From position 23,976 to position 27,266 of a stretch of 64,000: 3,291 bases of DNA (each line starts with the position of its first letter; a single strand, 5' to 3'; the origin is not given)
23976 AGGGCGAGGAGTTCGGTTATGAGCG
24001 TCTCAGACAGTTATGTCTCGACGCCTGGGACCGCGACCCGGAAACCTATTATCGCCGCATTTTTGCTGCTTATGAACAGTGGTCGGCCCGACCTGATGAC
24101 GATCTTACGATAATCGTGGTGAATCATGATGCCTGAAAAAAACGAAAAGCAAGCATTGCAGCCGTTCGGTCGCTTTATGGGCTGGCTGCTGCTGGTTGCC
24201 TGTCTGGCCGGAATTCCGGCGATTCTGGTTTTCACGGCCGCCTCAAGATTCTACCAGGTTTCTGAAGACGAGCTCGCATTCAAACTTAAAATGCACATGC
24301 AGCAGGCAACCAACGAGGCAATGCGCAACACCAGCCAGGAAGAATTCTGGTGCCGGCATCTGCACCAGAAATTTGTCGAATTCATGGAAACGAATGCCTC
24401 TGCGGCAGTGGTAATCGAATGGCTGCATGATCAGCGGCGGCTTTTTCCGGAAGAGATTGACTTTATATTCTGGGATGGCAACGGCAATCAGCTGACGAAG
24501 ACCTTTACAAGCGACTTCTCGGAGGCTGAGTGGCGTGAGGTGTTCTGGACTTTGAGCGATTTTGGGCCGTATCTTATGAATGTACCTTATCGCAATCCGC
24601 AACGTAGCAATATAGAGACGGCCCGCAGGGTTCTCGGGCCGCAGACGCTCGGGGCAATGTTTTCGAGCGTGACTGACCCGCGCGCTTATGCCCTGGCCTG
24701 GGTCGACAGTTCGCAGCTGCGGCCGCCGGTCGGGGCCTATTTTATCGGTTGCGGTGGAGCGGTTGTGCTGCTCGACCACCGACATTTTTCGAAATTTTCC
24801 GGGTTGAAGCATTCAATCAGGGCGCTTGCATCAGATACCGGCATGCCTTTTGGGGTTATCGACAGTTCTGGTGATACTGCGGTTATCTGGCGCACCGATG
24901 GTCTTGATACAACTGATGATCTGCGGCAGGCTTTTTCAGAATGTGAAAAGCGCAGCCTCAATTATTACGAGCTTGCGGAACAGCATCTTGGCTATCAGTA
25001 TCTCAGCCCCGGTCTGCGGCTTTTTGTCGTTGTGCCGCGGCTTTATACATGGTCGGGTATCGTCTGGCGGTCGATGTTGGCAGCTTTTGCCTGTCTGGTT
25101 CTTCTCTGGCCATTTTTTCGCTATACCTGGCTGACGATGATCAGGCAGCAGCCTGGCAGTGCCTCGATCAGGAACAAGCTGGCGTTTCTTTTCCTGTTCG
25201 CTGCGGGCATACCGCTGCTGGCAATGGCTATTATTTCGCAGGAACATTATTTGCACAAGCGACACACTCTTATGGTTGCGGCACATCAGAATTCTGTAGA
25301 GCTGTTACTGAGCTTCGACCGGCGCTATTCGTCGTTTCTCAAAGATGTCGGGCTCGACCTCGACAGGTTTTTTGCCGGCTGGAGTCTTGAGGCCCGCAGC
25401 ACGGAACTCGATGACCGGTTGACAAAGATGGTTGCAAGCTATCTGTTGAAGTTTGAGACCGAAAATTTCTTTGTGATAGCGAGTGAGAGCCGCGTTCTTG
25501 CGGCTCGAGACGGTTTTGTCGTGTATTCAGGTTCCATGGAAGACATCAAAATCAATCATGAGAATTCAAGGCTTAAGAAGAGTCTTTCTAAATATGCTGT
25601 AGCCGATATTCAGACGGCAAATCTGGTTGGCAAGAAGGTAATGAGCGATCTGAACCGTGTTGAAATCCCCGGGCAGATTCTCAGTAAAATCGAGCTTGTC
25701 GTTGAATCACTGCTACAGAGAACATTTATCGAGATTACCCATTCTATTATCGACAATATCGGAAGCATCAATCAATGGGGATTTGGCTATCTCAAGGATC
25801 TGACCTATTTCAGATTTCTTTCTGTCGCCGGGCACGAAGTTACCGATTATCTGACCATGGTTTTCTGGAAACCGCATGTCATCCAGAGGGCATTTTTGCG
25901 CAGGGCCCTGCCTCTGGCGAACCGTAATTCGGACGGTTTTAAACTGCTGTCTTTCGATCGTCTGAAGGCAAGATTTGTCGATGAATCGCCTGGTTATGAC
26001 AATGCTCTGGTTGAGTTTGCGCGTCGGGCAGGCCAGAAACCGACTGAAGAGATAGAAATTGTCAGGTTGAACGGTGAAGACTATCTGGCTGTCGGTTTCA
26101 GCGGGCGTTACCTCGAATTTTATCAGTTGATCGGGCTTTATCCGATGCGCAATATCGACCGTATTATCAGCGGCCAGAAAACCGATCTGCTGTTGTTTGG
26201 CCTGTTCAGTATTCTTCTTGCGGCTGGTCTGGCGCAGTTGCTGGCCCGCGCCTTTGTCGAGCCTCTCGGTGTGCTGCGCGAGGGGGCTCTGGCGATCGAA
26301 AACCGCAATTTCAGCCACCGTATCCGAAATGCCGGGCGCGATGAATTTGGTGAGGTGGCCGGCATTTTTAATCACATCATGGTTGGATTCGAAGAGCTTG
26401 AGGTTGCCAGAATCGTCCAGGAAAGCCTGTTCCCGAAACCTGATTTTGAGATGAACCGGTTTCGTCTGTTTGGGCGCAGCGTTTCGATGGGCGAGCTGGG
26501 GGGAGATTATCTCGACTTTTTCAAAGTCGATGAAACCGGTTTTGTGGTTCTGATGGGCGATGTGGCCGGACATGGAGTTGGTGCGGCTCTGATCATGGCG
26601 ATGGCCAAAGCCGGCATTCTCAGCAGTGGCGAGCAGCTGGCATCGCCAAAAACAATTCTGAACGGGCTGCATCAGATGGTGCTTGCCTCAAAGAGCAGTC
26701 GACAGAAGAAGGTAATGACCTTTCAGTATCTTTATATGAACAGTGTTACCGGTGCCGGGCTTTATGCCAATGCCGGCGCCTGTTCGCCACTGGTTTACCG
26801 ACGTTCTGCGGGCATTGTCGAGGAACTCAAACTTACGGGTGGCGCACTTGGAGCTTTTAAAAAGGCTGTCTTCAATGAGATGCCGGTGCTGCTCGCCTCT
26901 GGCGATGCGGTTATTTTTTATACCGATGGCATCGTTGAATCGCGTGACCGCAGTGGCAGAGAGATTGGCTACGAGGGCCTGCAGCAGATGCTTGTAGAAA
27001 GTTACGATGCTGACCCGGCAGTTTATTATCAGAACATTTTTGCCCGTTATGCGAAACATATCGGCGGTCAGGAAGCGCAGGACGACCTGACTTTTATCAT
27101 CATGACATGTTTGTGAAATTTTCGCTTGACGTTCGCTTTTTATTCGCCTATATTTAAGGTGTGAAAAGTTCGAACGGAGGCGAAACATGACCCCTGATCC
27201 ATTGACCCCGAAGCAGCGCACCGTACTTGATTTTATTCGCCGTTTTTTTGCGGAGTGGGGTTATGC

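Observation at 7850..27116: Triplicated pair of giant 4TM-HAMP-PP2C sensor phosphatases in strict A-B-A-B-A-B alternation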

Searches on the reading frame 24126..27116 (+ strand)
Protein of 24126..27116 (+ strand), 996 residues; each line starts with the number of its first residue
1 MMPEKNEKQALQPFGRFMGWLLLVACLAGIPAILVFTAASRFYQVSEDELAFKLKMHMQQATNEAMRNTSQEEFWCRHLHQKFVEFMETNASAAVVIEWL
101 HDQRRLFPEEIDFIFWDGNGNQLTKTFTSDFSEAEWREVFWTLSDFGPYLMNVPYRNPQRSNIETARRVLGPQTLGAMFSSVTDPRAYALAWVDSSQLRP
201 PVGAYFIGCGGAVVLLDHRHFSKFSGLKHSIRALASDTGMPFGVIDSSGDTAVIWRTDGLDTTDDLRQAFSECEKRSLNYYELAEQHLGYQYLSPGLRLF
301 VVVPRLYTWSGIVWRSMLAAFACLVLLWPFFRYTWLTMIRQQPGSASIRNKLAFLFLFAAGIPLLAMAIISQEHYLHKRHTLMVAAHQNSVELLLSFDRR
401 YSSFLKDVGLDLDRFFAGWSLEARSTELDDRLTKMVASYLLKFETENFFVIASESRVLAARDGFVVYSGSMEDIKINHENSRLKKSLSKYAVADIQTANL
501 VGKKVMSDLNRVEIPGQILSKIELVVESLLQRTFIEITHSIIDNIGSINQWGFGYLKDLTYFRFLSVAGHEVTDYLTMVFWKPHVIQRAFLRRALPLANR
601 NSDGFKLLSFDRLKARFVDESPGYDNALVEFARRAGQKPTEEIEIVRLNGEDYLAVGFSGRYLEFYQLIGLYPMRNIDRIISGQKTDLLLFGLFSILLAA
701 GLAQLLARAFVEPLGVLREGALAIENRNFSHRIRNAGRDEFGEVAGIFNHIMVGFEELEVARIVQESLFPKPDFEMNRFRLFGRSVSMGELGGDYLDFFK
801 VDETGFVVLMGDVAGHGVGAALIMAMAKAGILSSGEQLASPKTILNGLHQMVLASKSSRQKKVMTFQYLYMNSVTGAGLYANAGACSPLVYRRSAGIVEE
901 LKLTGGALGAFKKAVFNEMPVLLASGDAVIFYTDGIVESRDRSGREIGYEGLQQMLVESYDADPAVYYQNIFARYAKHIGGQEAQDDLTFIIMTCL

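Call 3: search_protein_families(library=pfam, proteins=[window:24126-27116:+], max_evalue=0.01)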
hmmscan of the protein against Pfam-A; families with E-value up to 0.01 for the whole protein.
window:24126-27116:+ (996 aa): 2 families
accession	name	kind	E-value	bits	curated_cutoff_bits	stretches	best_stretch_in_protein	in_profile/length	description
PF07228.17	SpoIIE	-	5.8e-33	114.9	25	1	803-994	2-190/192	Stage II sporulation protein E (SpoIIE)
PF00672.30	HAMP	-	5.1e-08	33.6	25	1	705-750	1-46/53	HAMP domain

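Call 8: search_protein_families(library=ncbifam, proteins=[window:24126-27116:+], max_evalue=0.01)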
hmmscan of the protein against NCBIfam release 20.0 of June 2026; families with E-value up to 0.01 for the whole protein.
window:24126-27116:+ (996 aa): 11 families
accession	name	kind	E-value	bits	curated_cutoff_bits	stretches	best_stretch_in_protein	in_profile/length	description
NF038263.1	prot_phos_SiaA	equivalog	8.9e-13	47.6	700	2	791-991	449-653/658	biofilm regulation protein phosphatase SiaA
NF045505.1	RR_RssB_Pseudo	equivalog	1.9e-07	30.5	700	1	719-828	124-226/394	two-component system response regulator RssB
NF040691.1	MtrAB_MtrB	equivalog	2.1e-07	30.4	450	1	664-751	166-253/507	MtrAB system histidine kinase MtrB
NF033092.0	HK_WalK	equivalog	2.4e-06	26.4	725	1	693-757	184-248/594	cell wall metabolism sensor histidine kinase WalK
NF012163.2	BaeS_SmeS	equivalog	9.8e-06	24.7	500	1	682-757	160-235/457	sensor histidine kinase efflux regulator BaeS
NF007837.0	PRK10549.1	equivalog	1.1e-05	24.3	603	1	684-759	163-237/466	envelope stress sensor histidine kinase BaeS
NF053592.1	HK_near_YfiR_like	equivalog_domain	0.00012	21.8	194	1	689-752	154-218/223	sensor histidine kinase, YfiR-like protein-associated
NF007004.0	PRK09467.1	equivalog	0.00081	18.3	415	1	687-762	157-232/440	two-component system sensor histidine kinase EnvZ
TIGR02865.1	spore_II_E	equivalog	0.00097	17.3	490.8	1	790-993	565-761/764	stage II sporulation protein E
TIGR01386.1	cztS_silS_copS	subfamily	0.0029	16.6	292.55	1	678-755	156-234/457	heavy metal sensor histidine kinase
NF058645.1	MCPCtpMPsAe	equivalog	0.008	15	900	0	683-752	202-273/558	methyl-accepting chemotaxis protein CtpM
